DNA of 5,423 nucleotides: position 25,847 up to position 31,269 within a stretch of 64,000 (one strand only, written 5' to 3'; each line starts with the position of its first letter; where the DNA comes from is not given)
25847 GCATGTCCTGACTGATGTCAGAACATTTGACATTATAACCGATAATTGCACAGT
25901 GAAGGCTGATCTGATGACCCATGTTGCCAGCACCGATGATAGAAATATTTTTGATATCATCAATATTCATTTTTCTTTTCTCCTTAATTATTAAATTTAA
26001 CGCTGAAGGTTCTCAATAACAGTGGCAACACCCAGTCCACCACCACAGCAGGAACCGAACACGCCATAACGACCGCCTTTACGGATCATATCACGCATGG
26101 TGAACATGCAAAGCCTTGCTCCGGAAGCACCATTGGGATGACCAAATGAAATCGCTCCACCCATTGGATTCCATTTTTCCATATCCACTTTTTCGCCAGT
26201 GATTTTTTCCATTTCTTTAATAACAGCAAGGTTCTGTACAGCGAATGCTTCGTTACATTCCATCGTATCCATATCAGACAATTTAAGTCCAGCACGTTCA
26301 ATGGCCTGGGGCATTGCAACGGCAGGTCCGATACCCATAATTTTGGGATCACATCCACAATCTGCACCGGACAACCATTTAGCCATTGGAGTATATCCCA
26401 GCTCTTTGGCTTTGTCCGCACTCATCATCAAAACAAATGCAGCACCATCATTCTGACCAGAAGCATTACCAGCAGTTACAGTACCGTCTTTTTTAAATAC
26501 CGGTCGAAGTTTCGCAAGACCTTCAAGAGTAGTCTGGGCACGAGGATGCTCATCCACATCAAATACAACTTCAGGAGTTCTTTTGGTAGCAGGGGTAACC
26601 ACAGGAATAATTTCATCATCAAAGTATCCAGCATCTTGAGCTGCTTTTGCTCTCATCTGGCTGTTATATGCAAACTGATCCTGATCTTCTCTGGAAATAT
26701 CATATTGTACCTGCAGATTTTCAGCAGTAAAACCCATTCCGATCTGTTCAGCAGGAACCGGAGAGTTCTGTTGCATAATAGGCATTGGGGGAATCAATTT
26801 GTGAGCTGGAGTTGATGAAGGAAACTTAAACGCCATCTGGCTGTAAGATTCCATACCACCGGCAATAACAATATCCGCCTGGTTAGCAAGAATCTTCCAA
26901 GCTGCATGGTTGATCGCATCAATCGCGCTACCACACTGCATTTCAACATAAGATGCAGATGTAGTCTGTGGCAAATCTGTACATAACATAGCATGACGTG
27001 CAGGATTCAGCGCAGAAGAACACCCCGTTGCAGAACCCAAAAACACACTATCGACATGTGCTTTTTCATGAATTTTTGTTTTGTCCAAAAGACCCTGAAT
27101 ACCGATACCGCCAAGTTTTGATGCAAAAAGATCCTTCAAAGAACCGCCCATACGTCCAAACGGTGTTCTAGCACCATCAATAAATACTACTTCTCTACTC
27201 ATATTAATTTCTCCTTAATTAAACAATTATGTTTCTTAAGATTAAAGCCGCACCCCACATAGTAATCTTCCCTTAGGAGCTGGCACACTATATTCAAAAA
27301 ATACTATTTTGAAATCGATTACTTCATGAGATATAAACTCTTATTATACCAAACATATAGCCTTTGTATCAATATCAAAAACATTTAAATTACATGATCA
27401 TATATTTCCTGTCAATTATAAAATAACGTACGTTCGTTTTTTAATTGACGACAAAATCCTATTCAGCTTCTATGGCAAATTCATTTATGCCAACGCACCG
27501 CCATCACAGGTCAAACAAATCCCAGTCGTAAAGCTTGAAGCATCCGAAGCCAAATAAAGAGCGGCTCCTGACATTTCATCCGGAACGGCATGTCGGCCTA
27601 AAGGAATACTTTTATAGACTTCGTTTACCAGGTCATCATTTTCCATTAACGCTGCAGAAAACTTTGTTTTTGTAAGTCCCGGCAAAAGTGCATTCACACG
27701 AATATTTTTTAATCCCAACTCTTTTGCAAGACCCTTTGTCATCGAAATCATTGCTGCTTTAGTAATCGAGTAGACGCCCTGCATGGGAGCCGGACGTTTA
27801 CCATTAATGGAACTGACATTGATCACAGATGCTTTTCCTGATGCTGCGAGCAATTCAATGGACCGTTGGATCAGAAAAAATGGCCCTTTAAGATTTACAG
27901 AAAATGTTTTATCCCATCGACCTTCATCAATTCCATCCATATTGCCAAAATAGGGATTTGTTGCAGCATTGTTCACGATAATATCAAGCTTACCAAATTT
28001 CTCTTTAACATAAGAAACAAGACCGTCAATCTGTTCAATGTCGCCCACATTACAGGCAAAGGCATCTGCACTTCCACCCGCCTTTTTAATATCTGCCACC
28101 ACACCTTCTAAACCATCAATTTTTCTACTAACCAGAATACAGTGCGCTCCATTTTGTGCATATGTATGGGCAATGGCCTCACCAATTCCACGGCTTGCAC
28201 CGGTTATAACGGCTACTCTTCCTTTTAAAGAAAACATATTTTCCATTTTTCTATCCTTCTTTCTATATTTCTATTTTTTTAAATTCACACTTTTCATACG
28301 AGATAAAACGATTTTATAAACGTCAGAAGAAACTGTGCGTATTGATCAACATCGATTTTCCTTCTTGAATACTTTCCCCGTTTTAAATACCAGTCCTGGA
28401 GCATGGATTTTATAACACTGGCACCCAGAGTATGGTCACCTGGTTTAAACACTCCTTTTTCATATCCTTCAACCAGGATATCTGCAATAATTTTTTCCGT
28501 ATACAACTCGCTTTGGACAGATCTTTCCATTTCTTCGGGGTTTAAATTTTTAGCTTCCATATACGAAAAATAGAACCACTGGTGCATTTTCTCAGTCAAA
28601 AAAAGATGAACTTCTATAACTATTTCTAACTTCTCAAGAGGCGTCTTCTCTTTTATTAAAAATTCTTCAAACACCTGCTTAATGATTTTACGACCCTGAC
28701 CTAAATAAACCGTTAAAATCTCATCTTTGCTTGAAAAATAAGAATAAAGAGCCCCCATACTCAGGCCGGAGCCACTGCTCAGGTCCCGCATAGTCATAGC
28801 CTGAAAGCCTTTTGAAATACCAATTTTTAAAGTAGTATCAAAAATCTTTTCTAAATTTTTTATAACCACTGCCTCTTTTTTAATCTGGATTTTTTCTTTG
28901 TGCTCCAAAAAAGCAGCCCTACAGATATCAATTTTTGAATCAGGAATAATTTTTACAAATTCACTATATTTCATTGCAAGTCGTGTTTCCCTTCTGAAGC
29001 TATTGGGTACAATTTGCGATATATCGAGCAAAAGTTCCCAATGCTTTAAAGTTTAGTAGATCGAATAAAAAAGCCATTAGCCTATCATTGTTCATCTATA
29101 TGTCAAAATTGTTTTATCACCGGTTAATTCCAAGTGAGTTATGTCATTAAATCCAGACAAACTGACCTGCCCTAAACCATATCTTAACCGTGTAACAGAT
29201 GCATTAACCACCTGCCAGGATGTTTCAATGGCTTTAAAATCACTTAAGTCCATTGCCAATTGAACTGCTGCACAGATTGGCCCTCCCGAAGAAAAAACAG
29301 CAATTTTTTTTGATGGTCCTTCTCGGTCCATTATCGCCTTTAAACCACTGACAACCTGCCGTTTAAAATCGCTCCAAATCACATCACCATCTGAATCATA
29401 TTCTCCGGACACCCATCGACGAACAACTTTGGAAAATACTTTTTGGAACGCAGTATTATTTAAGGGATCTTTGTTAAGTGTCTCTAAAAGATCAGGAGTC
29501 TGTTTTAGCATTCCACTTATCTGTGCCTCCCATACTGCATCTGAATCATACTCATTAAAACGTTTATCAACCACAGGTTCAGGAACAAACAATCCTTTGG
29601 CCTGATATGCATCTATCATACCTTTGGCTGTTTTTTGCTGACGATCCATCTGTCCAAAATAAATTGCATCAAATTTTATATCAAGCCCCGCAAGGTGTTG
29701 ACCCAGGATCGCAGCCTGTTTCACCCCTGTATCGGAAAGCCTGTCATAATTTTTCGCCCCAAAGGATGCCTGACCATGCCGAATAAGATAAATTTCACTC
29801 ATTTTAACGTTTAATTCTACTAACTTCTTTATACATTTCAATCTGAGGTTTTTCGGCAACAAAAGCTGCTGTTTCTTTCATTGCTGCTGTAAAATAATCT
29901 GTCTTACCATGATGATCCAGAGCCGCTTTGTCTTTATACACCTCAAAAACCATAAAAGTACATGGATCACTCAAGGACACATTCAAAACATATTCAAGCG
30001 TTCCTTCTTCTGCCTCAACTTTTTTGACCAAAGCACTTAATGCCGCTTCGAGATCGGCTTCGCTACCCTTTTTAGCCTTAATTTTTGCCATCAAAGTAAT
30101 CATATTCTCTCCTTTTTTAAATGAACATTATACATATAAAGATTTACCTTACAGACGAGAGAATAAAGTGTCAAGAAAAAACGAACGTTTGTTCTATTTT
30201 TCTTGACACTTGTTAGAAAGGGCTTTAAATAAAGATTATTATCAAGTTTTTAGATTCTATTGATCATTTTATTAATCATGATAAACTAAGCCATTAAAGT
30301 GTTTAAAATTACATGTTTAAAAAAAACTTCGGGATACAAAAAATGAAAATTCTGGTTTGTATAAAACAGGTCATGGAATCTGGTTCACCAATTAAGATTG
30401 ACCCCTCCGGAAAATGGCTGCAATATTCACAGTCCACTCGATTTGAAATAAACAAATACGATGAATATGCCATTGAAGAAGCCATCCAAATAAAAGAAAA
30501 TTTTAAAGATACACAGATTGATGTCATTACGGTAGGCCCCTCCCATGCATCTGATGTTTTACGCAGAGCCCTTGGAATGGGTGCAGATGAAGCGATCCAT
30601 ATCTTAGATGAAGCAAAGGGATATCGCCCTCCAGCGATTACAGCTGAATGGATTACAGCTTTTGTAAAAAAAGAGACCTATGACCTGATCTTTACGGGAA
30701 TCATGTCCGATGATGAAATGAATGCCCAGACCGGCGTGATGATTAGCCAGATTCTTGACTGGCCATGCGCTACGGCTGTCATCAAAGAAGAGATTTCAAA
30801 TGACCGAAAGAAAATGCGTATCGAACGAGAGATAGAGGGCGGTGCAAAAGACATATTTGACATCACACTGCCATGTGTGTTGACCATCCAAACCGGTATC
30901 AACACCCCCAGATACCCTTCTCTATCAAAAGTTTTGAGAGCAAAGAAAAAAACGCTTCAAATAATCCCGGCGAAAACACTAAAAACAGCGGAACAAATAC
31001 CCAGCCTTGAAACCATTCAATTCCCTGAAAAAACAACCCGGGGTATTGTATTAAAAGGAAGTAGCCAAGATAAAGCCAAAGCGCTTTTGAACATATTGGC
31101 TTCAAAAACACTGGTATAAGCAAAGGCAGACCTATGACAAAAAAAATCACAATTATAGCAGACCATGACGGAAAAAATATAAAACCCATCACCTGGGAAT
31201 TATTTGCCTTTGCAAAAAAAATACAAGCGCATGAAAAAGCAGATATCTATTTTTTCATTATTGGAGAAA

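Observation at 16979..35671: The gene set suggests 4-hydroxyacyl-CoA catabolism by two mechanistically different routes in one regulon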

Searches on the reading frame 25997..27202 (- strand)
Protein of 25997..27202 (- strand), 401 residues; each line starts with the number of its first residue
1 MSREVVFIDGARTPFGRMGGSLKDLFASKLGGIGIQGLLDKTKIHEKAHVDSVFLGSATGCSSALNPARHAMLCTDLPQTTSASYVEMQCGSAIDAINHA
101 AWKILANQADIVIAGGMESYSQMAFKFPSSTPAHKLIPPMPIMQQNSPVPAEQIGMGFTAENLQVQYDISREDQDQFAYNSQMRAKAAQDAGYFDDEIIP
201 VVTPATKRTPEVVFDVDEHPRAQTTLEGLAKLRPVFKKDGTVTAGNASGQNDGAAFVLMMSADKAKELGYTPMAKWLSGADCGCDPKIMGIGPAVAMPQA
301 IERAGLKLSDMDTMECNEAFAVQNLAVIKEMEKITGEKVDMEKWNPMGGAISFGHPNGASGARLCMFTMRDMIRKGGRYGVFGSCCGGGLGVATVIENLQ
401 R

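Call 3: search_protein_families(library=pfam, proteins=[window:25997-27202:-])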
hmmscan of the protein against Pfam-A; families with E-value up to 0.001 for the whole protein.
window:25997-27202:- (401 aa): 2 families
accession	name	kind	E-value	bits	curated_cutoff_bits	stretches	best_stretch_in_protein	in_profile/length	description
PF00108.29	Thiolase_N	-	1.7e-71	241.1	26.4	1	5-262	1-259/260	Thiolase, N-terminal domain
PF02803.24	Thiolase_C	-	5.7e-38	129.8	27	1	271-397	2-122/123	Thiolase, C-terminal domain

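Call 5: search_protein_families(library=ncbifam, proteins=[window:25997-27202:-], max_evalue=0.00001)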
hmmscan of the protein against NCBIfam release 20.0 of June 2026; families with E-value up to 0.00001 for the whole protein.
window:25997-27202:- (401 aa): 38 families (the best 25 are shown)
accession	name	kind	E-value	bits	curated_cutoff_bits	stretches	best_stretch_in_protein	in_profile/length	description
TIGR01930.1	AcCoA-C-Actrans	subfamily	6.4e-123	410.5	240.55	1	8-397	2-385/385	acetyl-CoA C-acyltransferase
NF004853.0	PRK06205.1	subfamily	2.2e-108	362.8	551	1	3-399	2-403/404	acetyl-CoA C-acetyltransferase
NF006552.0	PRK09051.1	subfamily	5.3e-106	355.2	565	1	1-398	2-394/395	beta-ketothiolase BktB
TIGR02430.1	pcaF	equivalog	1.2e-104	350.5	597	1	3-398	1-399/400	3-oxoadipyl-CoA thiolase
NF006551.0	PRK09050.1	subfamily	1.5e-103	347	605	1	3-398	2-400/401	3-oxoadipyl-CoA thiolase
NF004206.0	PRK05656.1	subfamily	2.5e-102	342.9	688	1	3-397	2-391/392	acetyl-CoA C-acetyltransferase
NF042999.1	bketothiol_BktB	equivalog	2.1e-97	326.9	725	1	1-399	1-394/394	beta-ketothiolase BktB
NF006001.0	PRK08131.1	equivalog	2.7e-95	319.6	622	1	8-399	7-400/401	3-oxoadipyl-CoA thiolase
NF005805.0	PRK07661.1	equivalog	4.1e-93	312.4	633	1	3-398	2-390/391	acetyl-CoA C-acetyltransferase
NF006553.0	PRK09052.1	equivalog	6.4e-91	305.3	567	1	4-399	7-399/399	acetyl-CoA C-acyltransferase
NF006086.0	PRK08235.1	equivalog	1.8e-89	300.6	526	1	4-397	3-391/393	acetyl-CoA C-acetyltransferase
NF006510.0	PRK08947.1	equivalog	3.6e-89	299.4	519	1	3-398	2-386/387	acetyl-CoA C-acyltransferase FadA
NF005033.0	PRK06445.1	equivalog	1.4e-88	297.7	511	1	3-398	3-394/395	acetyl-CoA C-acetyltransferase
TIGR02445.1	fadA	equivalog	2.7e-84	283.4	591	1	4-398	1-384/385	acetyl-CoA C-acyltransferase FadA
NF005890.0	PRK07851.1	equivalog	4.1e-83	279.6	580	2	145-399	162-405/406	acetyl-CoA C-acetyltransferase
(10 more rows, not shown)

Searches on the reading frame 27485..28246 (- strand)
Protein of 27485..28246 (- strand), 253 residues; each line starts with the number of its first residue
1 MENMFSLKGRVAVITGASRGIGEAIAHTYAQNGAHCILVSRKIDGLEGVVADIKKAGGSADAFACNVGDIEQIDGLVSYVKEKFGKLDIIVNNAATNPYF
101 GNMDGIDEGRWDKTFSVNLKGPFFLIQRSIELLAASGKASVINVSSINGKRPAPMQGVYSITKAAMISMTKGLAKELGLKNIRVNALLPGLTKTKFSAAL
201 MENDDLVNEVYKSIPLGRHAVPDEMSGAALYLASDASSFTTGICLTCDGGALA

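Call 3: search_protein_families(library=pfam, proteins=[window:27485-28246:-])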
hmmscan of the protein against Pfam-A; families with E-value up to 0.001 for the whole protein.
window:27485-28246:- (253 aa): 4 families
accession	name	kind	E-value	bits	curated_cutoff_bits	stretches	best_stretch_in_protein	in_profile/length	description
PF13561.12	adh_short_C2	-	1.2e-61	208.8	27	1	16-250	1-234/236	Enoyl-(Acyl carrier protein) reductase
PF00106.31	adh_short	-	6.6e-53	179.5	26.6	1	10-203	1-193/195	short chain dehydrogenase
PF23441.1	SDR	-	8.5e-12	45.4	27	1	12-251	10-255/258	SDR-like rossmann domain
PF08659.16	KR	-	4e-10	40.3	22.6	1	13-169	4-159/180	KR domain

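Call 5: search_protein_families(library=ncbifam, proteins=[window:27485-28246:-], max_evalue=0.00001)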
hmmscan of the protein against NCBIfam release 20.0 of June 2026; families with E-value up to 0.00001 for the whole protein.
window:27485-28246:- (253 aa): 233 families (the best 25 are shown)
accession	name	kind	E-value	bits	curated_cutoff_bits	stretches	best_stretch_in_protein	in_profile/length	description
NF005446.0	PRK07035.1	equivalog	9.2e-111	369.2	373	1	2-252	4-254/255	SDR family oxidoreductase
NF005559.1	PRK07231.1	subfamily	9e-76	254.6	215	1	7-252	2-248/249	glucose 1-dehydrogenase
NF005681.0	PRK07478.1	subfamily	5.8e-63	212.6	267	1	4-251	1-249/254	SDR family oxidoreductase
NF004198.0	PRK05653.1-3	equivalog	3e-61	207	296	1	6-251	4-246/248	3-oxoacyl-ACP reductase FabG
NF006070.0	PRK08213.1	subfamily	4e-58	197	279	1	2-251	5-256/259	gluconate 5-dehydrogenase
NF004818.0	PRK06172.1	equivalog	1.9e-57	194.5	336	1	5-253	3-252/253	SDR family oxidoreductase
NF004778.0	PRK06124.1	equivalog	8.5e-57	192.5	303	1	3-252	5-253/256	SDR family oxidoreductase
NF052558.1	MBtsdlDhBudC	equivalog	8.7e-56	189.3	270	1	8-253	2-243/250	meso-2,3-butanediol dehydrogenase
NF009468.0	PRK12826.1-4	equivalog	2.5e-54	184.7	318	1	5-252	3-248/256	SDR family oxidoreductase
NF005067.0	PRK06484.1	equivalog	6.9e-54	183.3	713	1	7-251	7-251/524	short chain dehydrogenase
NF009466.0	PRK12826.1-2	subfamily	1e-53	182.4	222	1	9-251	3-244/248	3-oxoacyl-ACP reductase FabG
TIGR01830.1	3oxo_ACP_reduc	equivalog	1.6e-53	181.9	297.75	1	12-250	1-237/239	3-oxoacyl-[acyl-carrier-protein] reductase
NF004791.0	PRK06138.1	equivalog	4.9e-53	180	312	1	6-253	2-251/252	SDR family oxidoreductase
NF005893.0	PRK07856.1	equivalog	5.8e-52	176.5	255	1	3-250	3-240/255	SDR family oxidoreductase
NF004774.0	PRK06114.1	equivalog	3.9e-51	173.9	360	1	3-251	10-259/262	SDR family oxidoreductase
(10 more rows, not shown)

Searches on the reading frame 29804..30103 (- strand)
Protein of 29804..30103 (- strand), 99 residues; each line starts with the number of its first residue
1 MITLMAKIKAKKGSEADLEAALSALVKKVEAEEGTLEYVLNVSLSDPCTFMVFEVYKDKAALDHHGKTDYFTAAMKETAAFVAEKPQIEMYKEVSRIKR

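Call 70: search_protein_families(library=pfam, proteins=[window:29804-30103:-], max_evalue=0.01)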
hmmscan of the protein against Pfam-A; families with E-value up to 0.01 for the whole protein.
window:29804-30103:- (99 aa): 1 family
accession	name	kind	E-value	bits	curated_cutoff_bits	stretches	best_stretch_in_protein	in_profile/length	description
PF03992.22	ABM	-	7.9e-18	64.8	23.1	1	1-76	1-77/78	Antibiotic biosynthesis monooxygenase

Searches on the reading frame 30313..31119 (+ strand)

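Call 4: search_protein_families(library=pfam, proteins=[window:30313-31119:+])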
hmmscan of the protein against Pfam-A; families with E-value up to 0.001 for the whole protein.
window:30313-31119:+ (268 aa): 1 family
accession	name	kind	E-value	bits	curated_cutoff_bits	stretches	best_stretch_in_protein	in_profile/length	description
PF01012.27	ETF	-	2.8e-36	125.5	26.7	1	41-221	7-179/181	Electron transfer flavoprotein domain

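Call 5: search_protein_families(library=ncbifam, proteins=[window:30313-31119:+], max_evalue=0.00001)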
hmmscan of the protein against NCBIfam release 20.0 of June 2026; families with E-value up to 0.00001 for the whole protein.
window:30313-31119:+ (268 aa): 5 families
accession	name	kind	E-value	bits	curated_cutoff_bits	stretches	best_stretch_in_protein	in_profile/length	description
NF040731.1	flavo_sub_EftB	exception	2.5e-39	135.2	445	1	12-266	1-258/260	electron transfer flavoprotein subunit beta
NF002888.0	PRK03359.1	subfamily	7.7e-32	110.7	219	1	11-258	1-248/256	putative electron transfer flavoprotein FixA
NF008998.0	PRK12342.1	equivalog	2.3e-29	102.5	338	1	11-262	1-249/254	electron transfer flavoprotein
NF042971.1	AcrlCoAredClosAcrB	equivalog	3.6e-29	101.6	475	1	11-263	1-261/266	acryloyl-CoA reductase electron transfer subunit gamma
TIGR04503.1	mft_etfB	hypoth_equivalog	4.8e-15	55.7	200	1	44-222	28-217/290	mycofactocin-associated electron transfer flavoprotein beta subunit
